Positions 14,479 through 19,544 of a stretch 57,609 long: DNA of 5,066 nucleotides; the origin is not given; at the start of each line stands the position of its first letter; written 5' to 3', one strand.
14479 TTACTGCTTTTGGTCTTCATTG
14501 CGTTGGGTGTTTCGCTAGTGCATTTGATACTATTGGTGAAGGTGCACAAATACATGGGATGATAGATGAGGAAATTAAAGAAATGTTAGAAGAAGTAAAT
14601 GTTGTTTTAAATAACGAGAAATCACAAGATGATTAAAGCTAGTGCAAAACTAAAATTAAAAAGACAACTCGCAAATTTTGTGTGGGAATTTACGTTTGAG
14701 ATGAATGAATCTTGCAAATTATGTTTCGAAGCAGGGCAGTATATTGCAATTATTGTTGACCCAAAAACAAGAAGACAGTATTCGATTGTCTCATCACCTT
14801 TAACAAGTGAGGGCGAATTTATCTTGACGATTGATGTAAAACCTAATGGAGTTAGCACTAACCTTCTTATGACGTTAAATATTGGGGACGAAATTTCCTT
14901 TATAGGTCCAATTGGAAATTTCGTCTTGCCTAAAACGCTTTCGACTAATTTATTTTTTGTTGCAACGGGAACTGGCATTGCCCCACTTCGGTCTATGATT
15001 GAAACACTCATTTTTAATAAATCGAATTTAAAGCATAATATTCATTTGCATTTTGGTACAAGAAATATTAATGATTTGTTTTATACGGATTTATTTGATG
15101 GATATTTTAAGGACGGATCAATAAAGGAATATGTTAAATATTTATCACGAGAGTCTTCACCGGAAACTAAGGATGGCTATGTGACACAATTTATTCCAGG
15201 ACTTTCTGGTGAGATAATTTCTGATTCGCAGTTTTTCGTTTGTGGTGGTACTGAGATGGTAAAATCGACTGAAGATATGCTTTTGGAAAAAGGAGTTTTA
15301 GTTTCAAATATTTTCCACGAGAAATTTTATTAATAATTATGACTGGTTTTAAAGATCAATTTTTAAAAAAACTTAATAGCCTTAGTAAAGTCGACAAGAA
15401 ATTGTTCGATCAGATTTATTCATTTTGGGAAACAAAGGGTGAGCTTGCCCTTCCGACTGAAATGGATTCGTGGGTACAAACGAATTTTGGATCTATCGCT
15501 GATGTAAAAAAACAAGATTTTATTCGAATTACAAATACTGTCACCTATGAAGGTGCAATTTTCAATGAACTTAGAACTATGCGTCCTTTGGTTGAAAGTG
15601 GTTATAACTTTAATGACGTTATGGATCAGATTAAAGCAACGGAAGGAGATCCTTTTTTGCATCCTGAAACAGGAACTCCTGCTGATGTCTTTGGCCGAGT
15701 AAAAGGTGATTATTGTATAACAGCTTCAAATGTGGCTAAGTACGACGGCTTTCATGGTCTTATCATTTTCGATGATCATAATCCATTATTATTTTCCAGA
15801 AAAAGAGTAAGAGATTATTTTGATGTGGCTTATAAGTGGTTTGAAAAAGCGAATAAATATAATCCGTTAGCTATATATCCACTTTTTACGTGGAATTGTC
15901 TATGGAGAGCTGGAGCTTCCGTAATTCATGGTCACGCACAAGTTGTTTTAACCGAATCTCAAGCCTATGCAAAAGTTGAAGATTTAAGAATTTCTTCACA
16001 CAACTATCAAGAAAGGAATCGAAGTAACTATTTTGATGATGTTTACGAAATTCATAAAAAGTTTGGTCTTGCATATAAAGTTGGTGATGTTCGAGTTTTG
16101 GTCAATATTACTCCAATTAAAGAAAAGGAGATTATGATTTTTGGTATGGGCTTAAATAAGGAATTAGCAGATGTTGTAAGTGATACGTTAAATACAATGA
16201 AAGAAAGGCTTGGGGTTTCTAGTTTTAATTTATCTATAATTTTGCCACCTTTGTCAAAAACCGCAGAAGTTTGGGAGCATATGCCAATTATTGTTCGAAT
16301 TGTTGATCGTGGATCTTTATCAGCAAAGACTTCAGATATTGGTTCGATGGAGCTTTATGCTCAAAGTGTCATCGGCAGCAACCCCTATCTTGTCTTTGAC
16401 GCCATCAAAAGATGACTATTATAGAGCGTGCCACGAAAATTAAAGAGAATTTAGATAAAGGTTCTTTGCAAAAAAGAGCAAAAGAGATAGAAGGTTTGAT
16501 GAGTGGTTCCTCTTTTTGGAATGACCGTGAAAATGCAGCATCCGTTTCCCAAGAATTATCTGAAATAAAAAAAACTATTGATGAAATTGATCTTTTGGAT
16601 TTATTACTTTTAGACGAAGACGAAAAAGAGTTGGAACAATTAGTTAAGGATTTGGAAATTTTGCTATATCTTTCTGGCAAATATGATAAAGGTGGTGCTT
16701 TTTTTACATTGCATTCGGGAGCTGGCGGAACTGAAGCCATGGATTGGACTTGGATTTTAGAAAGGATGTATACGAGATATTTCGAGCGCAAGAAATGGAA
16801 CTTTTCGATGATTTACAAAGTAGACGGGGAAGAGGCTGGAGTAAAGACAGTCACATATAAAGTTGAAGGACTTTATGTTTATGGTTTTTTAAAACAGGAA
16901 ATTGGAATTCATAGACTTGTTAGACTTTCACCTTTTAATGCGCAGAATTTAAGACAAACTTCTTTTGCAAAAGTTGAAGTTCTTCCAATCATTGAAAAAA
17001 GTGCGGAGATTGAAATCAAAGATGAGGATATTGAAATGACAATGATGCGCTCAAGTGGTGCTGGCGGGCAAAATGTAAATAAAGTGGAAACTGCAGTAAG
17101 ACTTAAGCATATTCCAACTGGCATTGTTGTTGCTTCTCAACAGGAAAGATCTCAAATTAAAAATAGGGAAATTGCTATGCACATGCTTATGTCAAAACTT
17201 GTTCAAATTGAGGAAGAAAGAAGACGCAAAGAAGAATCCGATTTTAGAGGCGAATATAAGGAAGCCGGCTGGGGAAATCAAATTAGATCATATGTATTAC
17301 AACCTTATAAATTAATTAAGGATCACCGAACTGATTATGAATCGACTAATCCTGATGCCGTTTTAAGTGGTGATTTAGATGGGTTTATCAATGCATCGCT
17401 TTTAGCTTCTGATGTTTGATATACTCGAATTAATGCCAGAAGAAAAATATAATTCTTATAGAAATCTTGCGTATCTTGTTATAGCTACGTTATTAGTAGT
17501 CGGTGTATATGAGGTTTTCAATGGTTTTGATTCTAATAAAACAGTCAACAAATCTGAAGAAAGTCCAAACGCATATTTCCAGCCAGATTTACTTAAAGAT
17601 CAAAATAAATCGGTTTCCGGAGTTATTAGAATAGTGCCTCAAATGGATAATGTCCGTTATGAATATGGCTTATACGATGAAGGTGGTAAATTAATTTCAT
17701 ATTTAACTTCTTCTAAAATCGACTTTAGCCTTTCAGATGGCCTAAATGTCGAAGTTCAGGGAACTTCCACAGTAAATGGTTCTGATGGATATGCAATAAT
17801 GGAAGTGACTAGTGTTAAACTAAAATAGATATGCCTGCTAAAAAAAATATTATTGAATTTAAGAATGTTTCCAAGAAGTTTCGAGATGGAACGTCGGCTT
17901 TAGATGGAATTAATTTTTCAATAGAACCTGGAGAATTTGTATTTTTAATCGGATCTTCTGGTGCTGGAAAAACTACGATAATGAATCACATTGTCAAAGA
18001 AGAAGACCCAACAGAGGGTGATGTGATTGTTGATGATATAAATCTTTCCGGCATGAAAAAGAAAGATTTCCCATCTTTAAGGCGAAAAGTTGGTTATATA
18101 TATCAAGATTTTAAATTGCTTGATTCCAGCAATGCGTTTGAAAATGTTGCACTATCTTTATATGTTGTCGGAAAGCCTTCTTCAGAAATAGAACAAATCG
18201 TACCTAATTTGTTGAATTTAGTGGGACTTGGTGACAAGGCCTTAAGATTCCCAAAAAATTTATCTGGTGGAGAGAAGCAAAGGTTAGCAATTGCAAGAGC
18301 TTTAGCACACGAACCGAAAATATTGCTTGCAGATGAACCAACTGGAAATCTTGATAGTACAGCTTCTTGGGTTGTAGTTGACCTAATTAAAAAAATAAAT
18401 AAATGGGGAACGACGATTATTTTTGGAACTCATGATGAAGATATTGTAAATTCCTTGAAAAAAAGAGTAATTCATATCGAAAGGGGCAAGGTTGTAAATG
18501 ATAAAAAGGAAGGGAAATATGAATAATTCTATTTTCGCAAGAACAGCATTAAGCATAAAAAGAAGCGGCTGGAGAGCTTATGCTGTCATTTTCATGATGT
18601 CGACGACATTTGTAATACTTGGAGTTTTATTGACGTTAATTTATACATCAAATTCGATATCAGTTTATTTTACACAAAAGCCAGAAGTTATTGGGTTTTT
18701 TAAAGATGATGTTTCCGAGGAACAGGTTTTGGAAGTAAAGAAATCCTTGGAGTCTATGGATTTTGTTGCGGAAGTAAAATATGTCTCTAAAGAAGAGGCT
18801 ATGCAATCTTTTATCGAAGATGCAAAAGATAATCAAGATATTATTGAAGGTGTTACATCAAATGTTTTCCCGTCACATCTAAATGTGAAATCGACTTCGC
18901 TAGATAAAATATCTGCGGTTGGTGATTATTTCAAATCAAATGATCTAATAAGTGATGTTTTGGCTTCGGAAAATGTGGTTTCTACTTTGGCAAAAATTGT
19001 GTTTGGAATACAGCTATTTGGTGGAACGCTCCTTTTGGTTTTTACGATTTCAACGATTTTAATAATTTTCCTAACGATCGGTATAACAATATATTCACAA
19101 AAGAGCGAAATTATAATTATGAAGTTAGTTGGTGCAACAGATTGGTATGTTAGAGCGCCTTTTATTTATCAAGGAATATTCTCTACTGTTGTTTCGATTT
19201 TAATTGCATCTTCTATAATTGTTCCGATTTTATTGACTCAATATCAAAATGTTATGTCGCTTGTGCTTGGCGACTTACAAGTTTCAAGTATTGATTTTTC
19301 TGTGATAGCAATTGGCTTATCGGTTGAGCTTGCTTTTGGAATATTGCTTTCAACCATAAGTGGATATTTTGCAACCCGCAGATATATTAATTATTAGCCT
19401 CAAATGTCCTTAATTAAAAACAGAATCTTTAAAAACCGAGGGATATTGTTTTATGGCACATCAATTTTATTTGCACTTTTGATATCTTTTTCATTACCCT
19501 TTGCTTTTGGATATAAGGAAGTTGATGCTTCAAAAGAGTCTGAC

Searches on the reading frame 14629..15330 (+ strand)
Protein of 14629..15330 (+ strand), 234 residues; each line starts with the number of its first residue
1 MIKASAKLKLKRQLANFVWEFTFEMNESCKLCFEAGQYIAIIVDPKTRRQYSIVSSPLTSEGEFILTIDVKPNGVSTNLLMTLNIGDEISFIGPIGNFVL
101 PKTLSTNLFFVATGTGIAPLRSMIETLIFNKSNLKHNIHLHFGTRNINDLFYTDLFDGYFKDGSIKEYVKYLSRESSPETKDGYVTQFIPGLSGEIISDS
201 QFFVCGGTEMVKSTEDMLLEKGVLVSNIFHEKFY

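Call 7: search_protein_families(library=pfam, proteins=[window:14629-15330:+], max_evalue=0.001)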
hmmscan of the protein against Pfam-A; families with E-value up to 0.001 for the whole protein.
window:14629-15330:+ (234 aa): 2 families
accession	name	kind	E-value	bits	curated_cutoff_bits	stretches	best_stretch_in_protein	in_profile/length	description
PF00175.26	NAD_binding_1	-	1.6e-13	51.7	22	1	110-215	1-108/109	Oxidoreductase NAD-binding domain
PF00970.30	FAD_binding_6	-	7.7e-13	49.1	21.1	1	6-98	2-97/99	Oxidoreductase FAD-binding domain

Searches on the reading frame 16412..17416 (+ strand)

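Call 7: search_protein_families(library=pfam, proteins=[window:16412-17416:+], max_evalue=0.001)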
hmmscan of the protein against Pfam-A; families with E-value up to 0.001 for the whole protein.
window:16412-17416:+ (335 aa): 2 families
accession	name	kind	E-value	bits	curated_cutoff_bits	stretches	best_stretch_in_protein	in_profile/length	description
PF00472.26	RF-1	-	6.7e-40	136.1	35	1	198-306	3-116/116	RF-1 domain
PF03462.23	PCRF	-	4.6e-39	134.7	24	1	68-188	74-194/194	PCRF domain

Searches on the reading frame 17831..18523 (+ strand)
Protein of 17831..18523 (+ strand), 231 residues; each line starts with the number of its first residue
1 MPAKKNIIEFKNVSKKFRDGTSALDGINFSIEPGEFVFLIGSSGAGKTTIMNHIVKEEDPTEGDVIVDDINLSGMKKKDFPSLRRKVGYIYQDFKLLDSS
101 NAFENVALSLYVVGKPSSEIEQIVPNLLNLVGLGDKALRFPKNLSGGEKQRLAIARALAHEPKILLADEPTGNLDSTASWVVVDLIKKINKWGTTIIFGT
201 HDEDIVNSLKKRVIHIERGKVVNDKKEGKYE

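Call 7: search_protein_families(library=pfam, proteins=[window:17831-18523:+], max_evalue=0.001)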
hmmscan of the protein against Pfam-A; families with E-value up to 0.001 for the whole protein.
window:17831-18523:+ (231 aa): 5 families
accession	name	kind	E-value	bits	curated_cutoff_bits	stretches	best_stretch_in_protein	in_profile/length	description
PF00005.33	ABC_tran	-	7.4e-35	121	25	1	24-171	1-136/137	ABC transporter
PF03193.22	RsgA_GTPase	-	0.00019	21.7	30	1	27-63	100-135/174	RsgA GTPase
PF02463.25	SMC_N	-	0.0002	21.3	40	0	141-211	134-207/220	RecF/RecN/SMC N terminal domain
PF00931.28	NB-ARC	-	0.00039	20.2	23.5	0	32-63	17-47/248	NB-ARC domain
PF13304.12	AAA_21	-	0.00077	20.1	27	0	127-203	221-300/304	AAA domain, putative AbiEii toxin, Type IV TA system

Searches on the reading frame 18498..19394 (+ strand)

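Call 7: search_protein_families(library=pfam, proteins=[window:18498-19394:+], max_evalue=0.001)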
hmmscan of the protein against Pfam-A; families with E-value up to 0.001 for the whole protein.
window:18498-19394:+ (299 aa): 2 families
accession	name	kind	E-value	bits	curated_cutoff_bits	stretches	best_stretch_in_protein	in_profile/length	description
PF18075.7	FtsX_ECD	-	5.6e-18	65.8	23.5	1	63-154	2-96/96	FtsX extracellular domain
PF02687.27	FtsX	-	1.1e-07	32.4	25.5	1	178-295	3-114/120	FtsX-like permease C-terminal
